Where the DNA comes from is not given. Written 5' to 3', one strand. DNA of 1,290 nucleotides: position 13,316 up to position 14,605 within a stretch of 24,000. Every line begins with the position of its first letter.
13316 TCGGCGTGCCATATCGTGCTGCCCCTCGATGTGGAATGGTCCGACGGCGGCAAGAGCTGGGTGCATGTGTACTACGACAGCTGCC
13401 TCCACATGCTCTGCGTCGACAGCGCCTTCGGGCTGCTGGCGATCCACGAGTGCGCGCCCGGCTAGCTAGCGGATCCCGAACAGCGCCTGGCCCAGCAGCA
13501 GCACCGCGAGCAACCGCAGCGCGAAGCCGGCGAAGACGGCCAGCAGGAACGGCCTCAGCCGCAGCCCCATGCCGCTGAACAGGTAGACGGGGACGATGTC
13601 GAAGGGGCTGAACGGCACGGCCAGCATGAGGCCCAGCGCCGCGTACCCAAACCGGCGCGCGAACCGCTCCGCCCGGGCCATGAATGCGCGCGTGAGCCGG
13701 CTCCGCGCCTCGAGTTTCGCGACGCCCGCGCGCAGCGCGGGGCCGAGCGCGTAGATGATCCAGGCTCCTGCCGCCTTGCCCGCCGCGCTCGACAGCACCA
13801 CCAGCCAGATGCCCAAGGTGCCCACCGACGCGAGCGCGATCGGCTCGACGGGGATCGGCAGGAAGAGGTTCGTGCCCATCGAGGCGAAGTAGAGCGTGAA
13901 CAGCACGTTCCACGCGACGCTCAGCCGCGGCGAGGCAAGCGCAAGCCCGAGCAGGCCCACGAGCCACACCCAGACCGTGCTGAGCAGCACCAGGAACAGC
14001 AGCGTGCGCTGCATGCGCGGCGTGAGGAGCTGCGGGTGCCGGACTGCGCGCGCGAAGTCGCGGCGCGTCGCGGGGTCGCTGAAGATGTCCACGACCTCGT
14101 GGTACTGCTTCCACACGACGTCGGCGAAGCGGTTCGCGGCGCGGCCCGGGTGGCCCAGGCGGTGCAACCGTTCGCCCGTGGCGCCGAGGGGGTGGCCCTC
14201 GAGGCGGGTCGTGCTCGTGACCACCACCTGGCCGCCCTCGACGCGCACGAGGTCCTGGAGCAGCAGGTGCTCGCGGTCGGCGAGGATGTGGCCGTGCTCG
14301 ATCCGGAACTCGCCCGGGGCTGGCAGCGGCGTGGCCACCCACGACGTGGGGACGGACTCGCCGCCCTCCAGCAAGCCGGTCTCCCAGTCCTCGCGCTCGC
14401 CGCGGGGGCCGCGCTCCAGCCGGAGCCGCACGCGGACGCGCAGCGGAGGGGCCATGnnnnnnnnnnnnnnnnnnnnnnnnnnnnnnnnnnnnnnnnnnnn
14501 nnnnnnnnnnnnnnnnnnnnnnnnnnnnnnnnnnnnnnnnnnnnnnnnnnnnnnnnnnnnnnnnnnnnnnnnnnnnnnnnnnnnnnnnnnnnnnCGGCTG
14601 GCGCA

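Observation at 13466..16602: Tes-like tetraether synthase followed on the same strand by a 45-aa ORF and a VTT/DedA-domain membrane protein: possible lipid-handling module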

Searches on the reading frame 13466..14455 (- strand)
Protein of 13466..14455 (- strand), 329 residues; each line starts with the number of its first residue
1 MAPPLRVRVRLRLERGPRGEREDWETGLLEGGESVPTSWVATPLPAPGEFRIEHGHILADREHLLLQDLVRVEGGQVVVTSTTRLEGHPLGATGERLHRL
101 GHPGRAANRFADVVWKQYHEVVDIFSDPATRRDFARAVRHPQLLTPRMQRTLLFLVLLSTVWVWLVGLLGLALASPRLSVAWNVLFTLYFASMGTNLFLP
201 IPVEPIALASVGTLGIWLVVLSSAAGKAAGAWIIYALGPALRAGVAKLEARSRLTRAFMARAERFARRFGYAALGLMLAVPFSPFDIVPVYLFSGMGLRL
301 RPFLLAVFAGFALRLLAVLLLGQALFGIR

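Call 3: search_protein_families(library=pfam, proteins=[window:13466-14455:-], max_evalue=0.1)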
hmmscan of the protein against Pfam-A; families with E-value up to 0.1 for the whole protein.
window:13466-14455:- (329 aa): 1 family
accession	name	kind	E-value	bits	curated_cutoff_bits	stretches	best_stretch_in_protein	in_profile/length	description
PF09335.16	VTT_dom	-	7.1e-11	43.1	33.9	1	201-323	1-122/123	VTT domain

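Call 4: search_protein_families(library=ncbifam, proteins=[window:13466-14455:-], max_evalue=0.1)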
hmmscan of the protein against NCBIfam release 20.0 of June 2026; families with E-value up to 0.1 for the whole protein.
window:13466-14455:- (329 aa): 0 families

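Call 8: find_homologous_proteins(query=window:13466-14455:-, max_evalue=0.001)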
Query window:13466-14455:- (329 aa): 22 proteins with E <= 0.001 among 8000 candidates.
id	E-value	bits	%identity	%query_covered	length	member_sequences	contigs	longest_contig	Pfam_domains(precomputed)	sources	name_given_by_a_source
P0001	4.5e-210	715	100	100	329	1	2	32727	PF09335.17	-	-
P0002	4.5e-128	445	65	98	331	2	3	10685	PF09335.17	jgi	jgi:membrane protein DedA with SNARE-associated domain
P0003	1.5e-127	444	67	98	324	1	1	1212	PF09335.17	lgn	-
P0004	3.3e-126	439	67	99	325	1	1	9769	PF09335.17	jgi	jgi:membrane protein DedA with SNARE-associated domain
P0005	1.2e-120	421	63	93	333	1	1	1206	PF09335.17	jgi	jgi:uncharacterized membrane protein YdjX (TVP38/TMEM64 family)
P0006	1.3e-120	421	64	98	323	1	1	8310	PF09335.17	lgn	-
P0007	3.9e-120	419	61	99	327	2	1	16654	PF09335.17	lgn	-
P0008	1.0e-119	418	61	94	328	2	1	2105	PF09335.17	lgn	-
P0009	8.2e-119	415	61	98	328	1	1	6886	PF09335.17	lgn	-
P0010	9.8e-115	401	60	98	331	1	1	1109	PF09335.17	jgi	jgi:uncharacterized membrane protein YdjX (TVP38/TMEM64 family)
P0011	2.2e-113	397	60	98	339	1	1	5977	PF09335.17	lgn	-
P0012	2.7e-113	397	61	98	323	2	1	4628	PF09335.17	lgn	-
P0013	1.2e-111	391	60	95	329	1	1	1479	PF09335.17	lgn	-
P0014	8.9e-111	388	59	95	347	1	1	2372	PF09335.17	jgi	jgi:membrane protein DedA with SNARE-associated domain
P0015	2.5e-110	387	59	94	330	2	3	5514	PF09335.17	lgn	-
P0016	5.3e-105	369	59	98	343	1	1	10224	PF09335.17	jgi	-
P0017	2.4e-102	361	56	93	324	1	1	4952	PF09335.17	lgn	-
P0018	2.2e-95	338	54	98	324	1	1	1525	PF09335.17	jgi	-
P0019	4.7e-94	334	55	94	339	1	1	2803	PF09335.17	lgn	-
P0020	4.0e-93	330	54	98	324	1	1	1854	PF09335.17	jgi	jgi:hypothetical protein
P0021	1.8e-88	315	54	98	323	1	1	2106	PF09335.17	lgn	-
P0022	1.8e-51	194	52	58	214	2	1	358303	PF09335.17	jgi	jgi:hypothetical protein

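Call 9: find_encoding_contigs(protein=P0001, flank=10000, max_places=3)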
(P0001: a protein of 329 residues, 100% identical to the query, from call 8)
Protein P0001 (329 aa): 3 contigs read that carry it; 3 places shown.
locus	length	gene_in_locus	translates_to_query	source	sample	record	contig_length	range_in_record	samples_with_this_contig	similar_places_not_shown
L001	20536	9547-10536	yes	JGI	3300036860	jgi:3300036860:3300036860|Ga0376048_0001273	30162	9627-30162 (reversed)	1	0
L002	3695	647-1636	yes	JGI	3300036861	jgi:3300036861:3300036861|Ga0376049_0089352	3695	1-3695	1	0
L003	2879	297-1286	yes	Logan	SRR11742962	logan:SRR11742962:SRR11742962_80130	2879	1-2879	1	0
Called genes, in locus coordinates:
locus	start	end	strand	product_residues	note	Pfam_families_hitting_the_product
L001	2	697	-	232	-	PF01680:SOR_SNZ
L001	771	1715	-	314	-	-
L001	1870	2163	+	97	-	PF03819:MazG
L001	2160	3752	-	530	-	PF04055:Radical_SAM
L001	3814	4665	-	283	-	PF02457:DAC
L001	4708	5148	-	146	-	-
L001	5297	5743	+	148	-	PF01638:HxlR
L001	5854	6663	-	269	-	-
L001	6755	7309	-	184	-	PF12802:MarR_2, PF09339:HTH_IclR (weak)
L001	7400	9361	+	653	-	PF23545:Zn_ribbon_HMPTM, PF04055:Radical_SAM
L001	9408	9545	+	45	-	-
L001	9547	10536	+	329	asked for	PF09335:VTT_dom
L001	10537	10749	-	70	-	-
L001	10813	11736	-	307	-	PF01261:AP_endonuc_2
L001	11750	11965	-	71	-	-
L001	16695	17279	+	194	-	PF01864:CarS-like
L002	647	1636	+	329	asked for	PF09335:VTT_dom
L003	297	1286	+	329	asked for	PF09335:VTT_dom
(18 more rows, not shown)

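Call 10: find_encoding_contigs(protein=P0007, flank=8000, max_places=3)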
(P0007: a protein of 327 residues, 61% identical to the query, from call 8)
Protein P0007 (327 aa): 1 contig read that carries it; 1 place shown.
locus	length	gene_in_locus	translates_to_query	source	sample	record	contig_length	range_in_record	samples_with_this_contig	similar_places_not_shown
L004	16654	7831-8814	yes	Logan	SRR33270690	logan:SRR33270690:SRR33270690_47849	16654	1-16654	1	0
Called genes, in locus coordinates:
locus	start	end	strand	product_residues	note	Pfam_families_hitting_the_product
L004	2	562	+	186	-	?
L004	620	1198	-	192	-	PF12840:HTH_20 (weak), PF25213:HVO_A0261_N (faint), PF01022:HTH_5 (faint), PF24266:HTH_HVO_0163_N, PF12840:HTH_20, PF13412:HTH_24, PF01047:MarR (weak), PF12802:MarR_2 (weak), +3 more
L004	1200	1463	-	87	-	-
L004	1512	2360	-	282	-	PF02457:DAC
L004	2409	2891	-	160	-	-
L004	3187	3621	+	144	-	PF01638:HxlR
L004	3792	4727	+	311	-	-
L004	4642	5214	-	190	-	PF12802:MarR_2, PF09339:HTH_IclR (weak)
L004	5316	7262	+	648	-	PF23545:Zn_ribbon_HMPTM, PF04055:Radical_SAM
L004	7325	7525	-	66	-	-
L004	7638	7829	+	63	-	-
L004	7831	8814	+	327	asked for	PF09335:VTT_dom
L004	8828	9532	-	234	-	-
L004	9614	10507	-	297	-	PF01261:AP_endonuc_2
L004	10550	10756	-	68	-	-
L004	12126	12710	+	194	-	PF01864:CarS-like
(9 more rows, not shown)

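Call 11: find_encoding_contigs(protein=P0022, flank=8000, max_places=3)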
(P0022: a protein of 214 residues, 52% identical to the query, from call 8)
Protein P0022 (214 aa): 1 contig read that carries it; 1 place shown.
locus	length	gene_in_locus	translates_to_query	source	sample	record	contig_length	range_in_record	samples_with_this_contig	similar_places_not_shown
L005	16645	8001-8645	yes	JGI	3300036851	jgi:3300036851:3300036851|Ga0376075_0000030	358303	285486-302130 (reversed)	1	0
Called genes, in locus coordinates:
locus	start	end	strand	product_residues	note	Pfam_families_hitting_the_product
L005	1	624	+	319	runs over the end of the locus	PF14417:MEDS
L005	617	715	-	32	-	-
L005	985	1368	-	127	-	PF12802:MarR_2 (faint), PF13412:HTH_24 (weak), PF13601:HTH_34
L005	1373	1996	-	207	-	-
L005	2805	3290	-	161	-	PF10604:Polyketide_cyc2, PF03364:Polyketide_cyc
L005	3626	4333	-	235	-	-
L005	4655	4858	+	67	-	PF02518:HATPase_c (weak)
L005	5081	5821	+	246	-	-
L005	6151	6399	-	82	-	-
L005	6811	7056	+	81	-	-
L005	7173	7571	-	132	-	-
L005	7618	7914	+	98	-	-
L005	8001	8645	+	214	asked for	PF09335:VTT_dom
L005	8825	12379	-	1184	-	PF01339:CheB_methylest, PF03705:CheR_N, PF01739:CheR, PF00989:PAS (weak), PF08448:PAS_4, PF13188:PAS_8 (faint), PF08448:PAS_4, PF02518:HATPase_c, +1 more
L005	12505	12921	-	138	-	PF00072:Response_reg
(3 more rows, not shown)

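Call 13: find_related_loci(query=A1, collection=genome_contigs, flank=6000)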
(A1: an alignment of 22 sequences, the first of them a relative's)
Query A1 (329 aa) in genome_contigs; peptide patterns used: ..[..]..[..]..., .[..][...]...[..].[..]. (x = any residue, [..] = any of these).
207 stretches matched a pattern, but none encodes a relative of the query by tblastn (E <= 1e-3).

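Call 14: find_related_loci(query=A1, collection=metagenome_contigs, flank=6000)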
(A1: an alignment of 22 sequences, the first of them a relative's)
Query A1 (329 aa) in metagenome_contigs; peptide patterns used: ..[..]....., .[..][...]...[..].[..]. (x = any residue, [..] = any of these).
485 stretches matched a pattern; 2 encode a relative of the query (tblastn E <= 1e-3); 2 distinct loci.
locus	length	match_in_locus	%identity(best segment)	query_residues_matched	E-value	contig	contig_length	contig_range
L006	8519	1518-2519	59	5-327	6e-104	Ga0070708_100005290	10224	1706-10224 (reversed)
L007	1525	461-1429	54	2-328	6e-95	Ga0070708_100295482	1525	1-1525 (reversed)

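Call 15: find_encoding_contigs(protein=P0002, flank=8000, max_places=3)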
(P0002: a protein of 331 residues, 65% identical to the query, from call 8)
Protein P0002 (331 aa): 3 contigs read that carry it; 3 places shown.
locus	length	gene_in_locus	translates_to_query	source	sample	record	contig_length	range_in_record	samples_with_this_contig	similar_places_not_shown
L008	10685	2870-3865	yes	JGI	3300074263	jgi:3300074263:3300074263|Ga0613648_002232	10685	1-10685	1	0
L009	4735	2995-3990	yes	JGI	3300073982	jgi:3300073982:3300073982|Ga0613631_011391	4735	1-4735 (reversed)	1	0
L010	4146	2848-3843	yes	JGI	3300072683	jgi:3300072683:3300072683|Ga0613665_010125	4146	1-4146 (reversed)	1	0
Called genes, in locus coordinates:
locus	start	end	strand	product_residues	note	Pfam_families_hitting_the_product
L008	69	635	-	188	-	PF12802:MarR_2, PF09339:HTH_IclR (weak)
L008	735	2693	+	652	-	PF23545:Zn_ribbon_HMPTM, PF04055:Radical_SAM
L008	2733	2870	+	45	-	-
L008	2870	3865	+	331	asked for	PF09335:VTT_dom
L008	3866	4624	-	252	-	PF00498:FHA (weak)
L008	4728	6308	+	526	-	PF13884:Peptidase_S74 (weak)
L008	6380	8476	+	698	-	PF00069:Pkinase, PF07714:PK_Tyr_Ser-Thr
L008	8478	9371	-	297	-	PF01261:AP_endonuc_2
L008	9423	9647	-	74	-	-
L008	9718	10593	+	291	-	PF00795:CN_hydrolase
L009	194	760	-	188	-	PF12802:MarR_2, PF09339:HTH_IclR (weak)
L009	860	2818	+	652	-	PF23545:Zn_ribbon_HMPTM, PF04055:Radical_SAM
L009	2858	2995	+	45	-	-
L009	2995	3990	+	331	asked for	PF09335:VTT_dom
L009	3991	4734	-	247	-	?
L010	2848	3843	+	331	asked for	PF09335:VTT_dom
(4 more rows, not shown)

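Call 16: find_encoding_contigs(protein=P0004, flank=8000, max_places=2)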
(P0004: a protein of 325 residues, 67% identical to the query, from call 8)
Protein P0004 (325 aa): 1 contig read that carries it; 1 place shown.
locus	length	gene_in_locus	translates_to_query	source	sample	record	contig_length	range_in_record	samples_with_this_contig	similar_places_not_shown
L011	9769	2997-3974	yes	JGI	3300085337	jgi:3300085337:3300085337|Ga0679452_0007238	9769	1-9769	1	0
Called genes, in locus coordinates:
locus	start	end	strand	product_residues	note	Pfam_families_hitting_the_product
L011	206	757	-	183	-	PF12802:MarR_2 (weak)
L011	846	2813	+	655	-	PF23545:Zn_ribbon_HMPTM, PF04055:Radical_SAM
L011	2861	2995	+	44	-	-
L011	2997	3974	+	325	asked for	PF09335:VTT_dom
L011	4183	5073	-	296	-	PF01261:AP_endonuc_2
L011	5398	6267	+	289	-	PF00795:CN_hydrolase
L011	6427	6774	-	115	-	PF03819:MazG (weak), PF12643:MazG-like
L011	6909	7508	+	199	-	PF01864:CarS-like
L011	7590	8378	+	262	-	-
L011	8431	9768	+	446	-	?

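Call 17: find_encoding_contigs(protein=P0016, flank=9000, max_places=2)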
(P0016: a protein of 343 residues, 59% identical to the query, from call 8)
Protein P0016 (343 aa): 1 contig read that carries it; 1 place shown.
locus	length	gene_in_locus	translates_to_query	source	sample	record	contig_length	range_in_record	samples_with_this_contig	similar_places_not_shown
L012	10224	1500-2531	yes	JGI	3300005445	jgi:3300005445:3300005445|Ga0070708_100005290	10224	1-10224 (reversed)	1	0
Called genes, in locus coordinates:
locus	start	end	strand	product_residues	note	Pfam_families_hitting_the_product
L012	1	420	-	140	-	?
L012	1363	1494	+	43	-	-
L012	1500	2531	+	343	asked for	PF09335:VTT_dom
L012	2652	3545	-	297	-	PF01261:AP_endonuc_2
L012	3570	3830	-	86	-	-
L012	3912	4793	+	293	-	PF00795:CN_hydrolase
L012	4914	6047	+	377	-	PF00072:Response_reg, PF00512:HisKA, PF02518:HATPase_c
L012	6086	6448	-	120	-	PF03819:MazG (weak), PF12643:MazG-like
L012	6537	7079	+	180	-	PF01864:CarS-like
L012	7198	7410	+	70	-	PF03621:MbtH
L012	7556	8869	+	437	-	PF02844:GARS_N, PF01071:GARS_A, PF02843:GARS_C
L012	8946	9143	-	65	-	-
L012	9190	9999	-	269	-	-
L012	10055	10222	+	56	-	?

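Call 18: find_encoding_contigs(protein=P0017, flank=8000, max_places=2)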
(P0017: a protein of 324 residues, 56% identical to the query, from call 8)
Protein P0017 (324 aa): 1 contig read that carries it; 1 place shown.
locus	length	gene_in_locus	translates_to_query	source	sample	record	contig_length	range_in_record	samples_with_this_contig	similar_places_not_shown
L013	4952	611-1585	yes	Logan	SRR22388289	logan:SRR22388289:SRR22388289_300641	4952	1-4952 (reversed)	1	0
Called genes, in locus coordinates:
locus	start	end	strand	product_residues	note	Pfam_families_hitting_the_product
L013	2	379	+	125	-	?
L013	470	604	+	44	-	-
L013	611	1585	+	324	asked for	PF09335:VTT_dom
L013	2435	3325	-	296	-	PF01261:AP_endonuc_2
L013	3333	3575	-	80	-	-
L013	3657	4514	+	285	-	PF00795:CN_hydrolase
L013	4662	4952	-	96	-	?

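Call 47: predict_structure(alignment_id=A1)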
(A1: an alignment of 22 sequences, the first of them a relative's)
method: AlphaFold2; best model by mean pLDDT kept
length: 329 residues; sequences in the alignment: 22
mean_pLDDT: 86.7   pTM: 0.70
mean pLDDT of the five models: 86.7, 86.5, 84.7, 81.9, 81.6
residues with pLDDT >= 90: 134; 70-90: 174; 50-70: 20; < 50: 1
segments of 3 or more residues with pLDDT < 50: none
pLDDT, mean of each block of 10 residues (from residue 1): 82 74 85 83 84 73 79 88 76 79 86 84 90 92 87 92 95 95 96 86 92 96 96 85 81 88 86 93 85 85 95 96 77
secondary structure, 60 per line:
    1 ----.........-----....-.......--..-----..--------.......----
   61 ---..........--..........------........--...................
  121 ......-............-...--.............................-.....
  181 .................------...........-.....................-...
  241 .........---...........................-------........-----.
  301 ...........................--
elements in order: E5-13 H19-22 E24-30 E50-56 E64-73 E76-85 H92-99 H102-126 H128-139 H146-174 H176-197 H204-214 H216-236 H238-249 H253-279 H287-294 H300-327

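Call 50: fold_search(model_id=the predicted structure, library=pdb)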
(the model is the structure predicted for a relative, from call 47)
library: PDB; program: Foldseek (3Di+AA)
matches with E <= 10: 858; with E <= 0.001: 0
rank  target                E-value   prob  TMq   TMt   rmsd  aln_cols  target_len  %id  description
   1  3wfr_H                2.1e-01  0.14  0.16  0.13  20.3       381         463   14  tRNA processing enzyme complex 2 (released 2014-01-01)
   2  3wfq_F                3.2e-01  0.07  0.11  0.09  20.1       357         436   13  tRNA processing enzyme complex 1 (released 2014-01-01)
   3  3wfs_D                3.7e-01  0.07  0.13  0.11  20.5       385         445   12  tRNA processing enzyme complex 3 (released 2014-01-01)
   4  3wfs_C                4.1e-01  0.10  0.14  0.12  19.5       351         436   14  tRNA processing enzyme complex 3 (released 2014-01-01)
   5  3wfp_A                5.4e-01  0.06  0.10  0.10  20.2       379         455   13  tRNA processing enzyme (apo form 2) (released 2014-01-01)
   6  3wfo_B                6.3e-01  0.07  0.13  0.11  20.5       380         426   14  tRNA processing enzyme (apo form 1) (released 2014-01-01)
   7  3wfq_G                7.2e-01  0.05  0.12  0.10  20.5       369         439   13  tRNA processing enzyme complex 1 (released 2014-01-01)
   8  3wfq_E                7.2e-01  0.04  0.11  0.09  20.1       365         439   13  tRNA processing enzyme complex 1 (released 2014-01-01)
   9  3svu_B                7.6e-01  0.15  0.11  0.15  14.6       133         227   10  Crystal structure of mKate mutant S143C (released 2011-09-14)
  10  3wfr_G                7.6e-01  0.07  0.14  0.11  19.7       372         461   12  tRNA processing enzyme complex 2 (released 2014-01-01)
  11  2h5o_A                8.0e-01  0.15  0.11  0.16  14.5       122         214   12  Crystal structure of mOrange (released 2006-08-22)
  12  6wvd                  8.4e-01  0.07  0.13  0.11  18.9       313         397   13  Human JAGN1 (released 2021-01-13)
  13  2ib5_A                8.8e-01  0.14  0.10  0.14  14.1       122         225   13  Structural characterization of a blue chromoprotein and its yellow mutant from the sea anemone cnidopus japonicus (released 2006-10-10)
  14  3wfr_E                9.2e-01  0.06  0.13  0.11  20.0       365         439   13  tRNA processing enzyme complex 2 (released 2014-01-01)
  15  3pjb_A                1.0e+00  0.09  0.10  0.13  12.3       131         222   12  Crystal structure of red fluorescent protein eqFP578 crystallized at pH 4.0 (released 2011-05-25)
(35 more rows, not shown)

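Call 100: find_encoding_contigs(protein=P0015, flank=6000, max_places=3)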
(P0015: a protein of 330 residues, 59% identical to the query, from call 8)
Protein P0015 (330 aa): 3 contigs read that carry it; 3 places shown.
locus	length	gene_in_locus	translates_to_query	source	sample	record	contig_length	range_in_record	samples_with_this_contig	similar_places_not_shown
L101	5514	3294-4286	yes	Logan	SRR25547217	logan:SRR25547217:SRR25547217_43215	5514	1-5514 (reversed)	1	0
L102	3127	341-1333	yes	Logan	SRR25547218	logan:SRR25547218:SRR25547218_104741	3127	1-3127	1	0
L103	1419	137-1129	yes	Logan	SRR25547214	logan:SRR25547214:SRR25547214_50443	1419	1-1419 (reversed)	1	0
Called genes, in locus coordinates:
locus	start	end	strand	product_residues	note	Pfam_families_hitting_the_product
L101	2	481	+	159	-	?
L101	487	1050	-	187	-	PF12802:MarR_2, PF09339:HTH_IclR (weak)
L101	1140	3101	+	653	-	PF23545:Zn_ribbon_HMPTM, PF04055:Radical_SAM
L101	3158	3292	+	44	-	-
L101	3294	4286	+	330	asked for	PF09335:VTT_dom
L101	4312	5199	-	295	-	PF01261:AP_endonuc_2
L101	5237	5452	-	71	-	-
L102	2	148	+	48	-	?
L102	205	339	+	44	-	-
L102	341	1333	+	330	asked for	PF09335:VTT_dom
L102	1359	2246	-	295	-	PF01261:AP_endonuc_2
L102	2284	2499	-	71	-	-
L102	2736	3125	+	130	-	?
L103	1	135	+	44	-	?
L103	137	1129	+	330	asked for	PF09335:VTT_dom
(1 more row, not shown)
